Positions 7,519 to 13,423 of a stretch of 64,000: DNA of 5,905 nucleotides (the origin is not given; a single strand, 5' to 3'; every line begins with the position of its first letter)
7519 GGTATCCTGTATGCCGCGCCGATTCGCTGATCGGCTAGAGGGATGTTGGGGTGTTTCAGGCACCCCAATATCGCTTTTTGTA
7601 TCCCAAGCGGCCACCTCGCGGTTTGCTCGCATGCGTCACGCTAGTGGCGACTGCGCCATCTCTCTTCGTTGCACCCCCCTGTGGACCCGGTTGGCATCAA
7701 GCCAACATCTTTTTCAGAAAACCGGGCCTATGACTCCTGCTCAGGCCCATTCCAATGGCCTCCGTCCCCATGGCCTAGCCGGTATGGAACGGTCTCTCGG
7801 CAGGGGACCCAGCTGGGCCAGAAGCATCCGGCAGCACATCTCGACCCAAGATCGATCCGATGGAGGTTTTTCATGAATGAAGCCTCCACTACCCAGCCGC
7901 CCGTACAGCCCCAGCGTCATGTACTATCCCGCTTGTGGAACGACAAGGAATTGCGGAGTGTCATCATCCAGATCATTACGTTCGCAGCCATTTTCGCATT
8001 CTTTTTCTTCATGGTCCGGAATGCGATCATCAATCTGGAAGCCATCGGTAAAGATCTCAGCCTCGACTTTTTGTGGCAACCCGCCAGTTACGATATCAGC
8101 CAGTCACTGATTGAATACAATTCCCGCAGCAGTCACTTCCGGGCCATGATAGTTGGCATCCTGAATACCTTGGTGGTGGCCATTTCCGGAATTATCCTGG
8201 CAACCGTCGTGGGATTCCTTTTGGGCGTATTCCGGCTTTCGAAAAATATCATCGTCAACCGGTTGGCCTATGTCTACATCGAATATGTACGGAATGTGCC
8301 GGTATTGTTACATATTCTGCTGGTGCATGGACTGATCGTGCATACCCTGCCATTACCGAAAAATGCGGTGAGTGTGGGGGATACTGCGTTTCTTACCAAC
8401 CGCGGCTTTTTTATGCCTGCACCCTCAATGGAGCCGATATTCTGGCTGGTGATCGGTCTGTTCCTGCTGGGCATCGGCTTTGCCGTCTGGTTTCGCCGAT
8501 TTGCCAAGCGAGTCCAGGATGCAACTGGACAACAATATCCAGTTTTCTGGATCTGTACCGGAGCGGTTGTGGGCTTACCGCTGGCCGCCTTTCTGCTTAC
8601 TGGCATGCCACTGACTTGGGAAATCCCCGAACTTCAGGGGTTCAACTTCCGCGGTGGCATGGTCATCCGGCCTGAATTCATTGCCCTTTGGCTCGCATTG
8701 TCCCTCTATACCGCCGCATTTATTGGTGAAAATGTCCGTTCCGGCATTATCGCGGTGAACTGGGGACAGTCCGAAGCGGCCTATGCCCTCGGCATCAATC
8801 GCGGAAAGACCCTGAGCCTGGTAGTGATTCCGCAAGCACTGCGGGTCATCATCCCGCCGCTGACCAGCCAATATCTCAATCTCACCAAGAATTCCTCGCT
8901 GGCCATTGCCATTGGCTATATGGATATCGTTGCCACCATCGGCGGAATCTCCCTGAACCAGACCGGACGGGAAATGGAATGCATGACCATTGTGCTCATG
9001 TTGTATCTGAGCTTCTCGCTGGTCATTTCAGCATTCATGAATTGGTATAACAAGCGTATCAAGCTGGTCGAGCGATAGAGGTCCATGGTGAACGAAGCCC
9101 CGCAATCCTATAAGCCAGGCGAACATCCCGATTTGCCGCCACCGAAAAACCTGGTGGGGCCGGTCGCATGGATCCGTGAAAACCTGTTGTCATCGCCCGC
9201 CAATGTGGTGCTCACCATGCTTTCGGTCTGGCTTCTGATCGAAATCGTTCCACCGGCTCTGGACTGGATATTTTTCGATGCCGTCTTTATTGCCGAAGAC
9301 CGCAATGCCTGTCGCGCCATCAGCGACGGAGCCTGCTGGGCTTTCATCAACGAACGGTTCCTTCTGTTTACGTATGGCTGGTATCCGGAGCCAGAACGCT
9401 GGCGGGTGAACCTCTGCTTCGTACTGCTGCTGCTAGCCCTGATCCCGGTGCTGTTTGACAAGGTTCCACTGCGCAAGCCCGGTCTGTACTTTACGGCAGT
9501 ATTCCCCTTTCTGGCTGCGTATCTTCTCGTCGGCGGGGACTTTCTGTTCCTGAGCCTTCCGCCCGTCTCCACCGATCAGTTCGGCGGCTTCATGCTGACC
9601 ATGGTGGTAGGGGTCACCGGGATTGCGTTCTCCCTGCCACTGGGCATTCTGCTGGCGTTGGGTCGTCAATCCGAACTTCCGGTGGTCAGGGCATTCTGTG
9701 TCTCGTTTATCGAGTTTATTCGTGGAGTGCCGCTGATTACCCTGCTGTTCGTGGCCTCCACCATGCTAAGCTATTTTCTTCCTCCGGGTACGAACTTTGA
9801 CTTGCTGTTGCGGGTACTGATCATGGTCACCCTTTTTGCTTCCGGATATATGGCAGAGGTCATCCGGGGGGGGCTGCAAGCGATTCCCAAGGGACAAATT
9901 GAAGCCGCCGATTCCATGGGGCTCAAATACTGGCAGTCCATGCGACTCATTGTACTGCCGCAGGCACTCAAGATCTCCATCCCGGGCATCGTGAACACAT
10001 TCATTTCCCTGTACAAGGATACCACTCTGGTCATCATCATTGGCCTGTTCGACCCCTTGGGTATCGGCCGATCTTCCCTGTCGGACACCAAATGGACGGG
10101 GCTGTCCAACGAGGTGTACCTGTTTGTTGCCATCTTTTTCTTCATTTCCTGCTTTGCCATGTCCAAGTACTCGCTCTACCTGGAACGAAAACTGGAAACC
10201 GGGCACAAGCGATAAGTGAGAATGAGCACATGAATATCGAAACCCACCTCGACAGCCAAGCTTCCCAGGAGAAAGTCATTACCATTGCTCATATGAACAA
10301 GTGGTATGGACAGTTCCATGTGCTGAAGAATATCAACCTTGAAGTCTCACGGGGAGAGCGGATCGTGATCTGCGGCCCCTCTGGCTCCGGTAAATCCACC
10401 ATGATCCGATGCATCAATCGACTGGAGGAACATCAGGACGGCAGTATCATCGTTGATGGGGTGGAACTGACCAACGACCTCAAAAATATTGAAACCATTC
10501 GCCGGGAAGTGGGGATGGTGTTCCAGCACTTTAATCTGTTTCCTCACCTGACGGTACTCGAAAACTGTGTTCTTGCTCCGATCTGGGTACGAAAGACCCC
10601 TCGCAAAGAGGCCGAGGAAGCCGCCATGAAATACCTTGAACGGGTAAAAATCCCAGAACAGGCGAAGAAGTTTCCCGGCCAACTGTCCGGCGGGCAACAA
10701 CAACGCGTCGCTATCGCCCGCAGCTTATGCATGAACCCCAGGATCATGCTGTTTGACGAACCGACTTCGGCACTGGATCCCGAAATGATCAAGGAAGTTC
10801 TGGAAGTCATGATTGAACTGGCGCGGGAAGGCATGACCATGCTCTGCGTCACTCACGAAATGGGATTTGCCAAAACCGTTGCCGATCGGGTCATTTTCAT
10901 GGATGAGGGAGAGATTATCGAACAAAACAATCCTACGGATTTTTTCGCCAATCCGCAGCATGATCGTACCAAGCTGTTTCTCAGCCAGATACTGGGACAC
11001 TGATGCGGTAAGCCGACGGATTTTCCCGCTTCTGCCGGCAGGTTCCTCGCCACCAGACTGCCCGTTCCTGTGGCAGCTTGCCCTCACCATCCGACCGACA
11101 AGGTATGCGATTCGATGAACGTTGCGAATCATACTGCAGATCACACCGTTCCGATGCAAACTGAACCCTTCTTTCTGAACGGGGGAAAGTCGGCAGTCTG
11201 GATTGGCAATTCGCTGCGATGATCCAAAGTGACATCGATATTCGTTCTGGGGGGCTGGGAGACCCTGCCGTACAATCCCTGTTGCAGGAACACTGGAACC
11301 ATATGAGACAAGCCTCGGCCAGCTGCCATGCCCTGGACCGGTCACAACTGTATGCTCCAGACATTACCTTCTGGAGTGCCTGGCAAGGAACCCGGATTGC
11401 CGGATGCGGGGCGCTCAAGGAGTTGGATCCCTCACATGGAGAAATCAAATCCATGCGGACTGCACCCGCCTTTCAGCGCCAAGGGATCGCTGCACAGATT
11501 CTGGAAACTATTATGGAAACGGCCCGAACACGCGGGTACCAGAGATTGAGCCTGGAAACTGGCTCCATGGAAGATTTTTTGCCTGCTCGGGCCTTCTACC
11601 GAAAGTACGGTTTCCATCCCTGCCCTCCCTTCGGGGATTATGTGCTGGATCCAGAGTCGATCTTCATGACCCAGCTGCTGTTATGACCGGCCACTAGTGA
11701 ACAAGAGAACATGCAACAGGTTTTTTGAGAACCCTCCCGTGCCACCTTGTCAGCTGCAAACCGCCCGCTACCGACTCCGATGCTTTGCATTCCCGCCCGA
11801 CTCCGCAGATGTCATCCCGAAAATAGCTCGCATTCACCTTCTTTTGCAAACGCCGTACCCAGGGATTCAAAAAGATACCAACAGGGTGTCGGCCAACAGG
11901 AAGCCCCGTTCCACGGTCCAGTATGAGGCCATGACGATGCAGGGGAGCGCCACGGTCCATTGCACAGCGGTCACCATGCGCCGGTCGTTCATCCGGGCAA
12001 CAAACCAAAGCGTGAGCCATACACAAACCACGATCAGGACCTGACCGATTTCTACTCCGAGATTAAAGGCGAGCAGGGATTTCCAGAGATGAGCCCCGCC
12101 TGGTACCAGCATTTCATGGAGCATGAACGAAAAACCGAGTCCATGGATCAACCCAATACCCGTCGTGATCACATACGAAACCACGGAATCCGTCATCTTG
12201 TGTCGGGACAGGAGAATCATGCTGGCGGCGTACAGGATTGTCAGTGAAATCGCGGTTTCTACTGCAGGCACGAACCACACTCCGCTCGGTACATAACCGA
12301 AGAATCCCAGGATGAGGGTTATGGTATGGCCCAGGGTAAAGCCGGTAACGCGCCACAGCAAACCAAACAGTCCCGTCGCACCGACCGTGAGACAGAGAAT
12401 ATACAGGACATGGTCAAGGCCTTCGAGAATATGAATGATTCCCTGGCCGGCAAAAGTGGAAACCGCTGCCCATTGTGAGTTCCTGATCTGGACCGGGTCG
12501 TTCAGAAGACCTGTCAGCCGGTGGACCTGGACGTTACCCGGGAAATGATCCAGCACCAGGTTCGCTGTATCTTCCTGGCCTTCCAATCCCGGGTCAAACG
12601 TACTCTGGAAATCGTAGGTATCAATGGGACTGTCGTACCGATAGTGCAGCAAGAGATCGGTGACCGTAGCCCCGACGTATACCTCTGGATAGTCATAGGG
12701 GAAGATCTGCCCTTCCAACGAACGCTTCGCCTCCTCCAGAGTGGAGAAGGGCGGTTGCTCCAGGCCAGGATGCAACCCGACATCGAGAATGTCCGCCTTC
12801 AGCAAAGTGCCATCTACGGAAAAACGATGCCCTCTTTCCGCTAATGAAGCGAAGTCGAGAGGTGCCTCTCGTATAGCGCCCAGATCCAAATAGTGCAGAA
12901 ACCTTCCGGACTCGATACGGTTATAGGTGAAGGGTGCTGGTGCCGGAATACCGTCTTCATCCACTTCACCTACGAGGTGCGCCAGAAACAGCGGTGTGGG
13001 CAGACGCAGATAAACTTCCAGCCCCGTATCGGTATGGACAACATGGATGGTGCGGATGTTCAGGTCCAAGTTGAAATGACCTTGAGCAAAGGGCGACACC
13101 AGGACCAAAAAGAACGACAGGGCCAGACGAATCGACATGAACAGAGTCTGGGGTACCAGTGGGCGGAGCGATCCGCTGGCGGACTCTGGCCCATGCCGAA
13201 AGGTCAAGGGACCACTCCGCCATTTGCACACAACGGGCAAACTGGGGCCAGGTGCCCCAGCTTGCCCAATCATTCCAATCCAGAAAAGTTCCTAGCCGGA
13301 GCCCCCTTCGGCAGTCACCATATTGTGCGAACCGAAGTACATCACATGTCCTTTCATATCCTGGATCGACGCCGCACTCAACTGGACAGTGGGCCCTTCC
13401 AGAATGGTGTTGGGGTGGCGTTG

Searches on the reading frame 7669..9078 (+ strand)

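Call 60: search_protein_families(library=pfam, proteins=[window:7669-9078:+], max_evalue=0.00001)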
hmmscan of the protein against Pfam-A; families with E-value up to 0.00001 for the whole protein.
window:7669-9078:+ (469 aa): 1 family
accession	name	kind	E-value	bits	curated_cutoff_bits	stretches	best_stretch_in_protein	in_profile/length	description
PF00528.27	BPD_transp_1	-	2.9e-09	37.4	26.4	1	268-465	43-183/184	Binding-protein-dependent transport system inner membrane component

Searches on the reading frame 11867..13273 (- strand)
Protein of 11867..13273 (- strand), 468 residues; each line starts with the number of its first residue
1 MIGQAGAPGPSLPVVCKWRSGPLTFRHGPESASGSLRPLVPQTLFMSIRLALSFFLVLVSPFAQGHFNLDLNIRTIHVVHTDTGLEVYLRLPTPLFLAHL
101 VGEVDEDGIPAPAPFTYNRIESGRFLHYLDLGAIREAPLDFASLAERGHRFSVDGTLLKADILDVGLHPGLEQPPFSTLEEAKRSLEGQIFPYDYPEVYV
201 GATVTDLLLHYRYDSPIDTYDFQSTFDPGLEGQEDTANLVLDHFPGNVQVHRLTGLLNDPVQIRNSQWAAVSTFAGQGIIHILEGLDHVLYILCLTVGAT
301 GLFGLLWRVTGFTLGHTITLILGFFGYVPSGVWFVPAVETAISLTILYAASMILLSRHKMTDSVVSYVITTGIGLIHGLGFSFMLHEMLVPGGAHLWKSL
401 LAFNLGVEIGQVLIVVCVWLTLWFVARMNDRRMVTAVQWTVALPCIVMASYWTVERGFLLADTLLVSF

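Call 60: search_protein_families(library=pfam, proteins=[window:11867-13273:-], max_evalue=0.00001)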
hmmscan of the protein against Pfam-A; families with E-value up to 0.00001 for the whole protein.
window:11867-13273:- (468 aa): 1 family
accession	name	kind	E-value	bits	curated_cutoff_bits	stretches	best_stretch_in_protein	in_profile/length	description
PF13795.12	HupE_UreJ_2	-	4.1e-32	111.5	24.5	1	275-427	2-154/156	HupE / UreJ protein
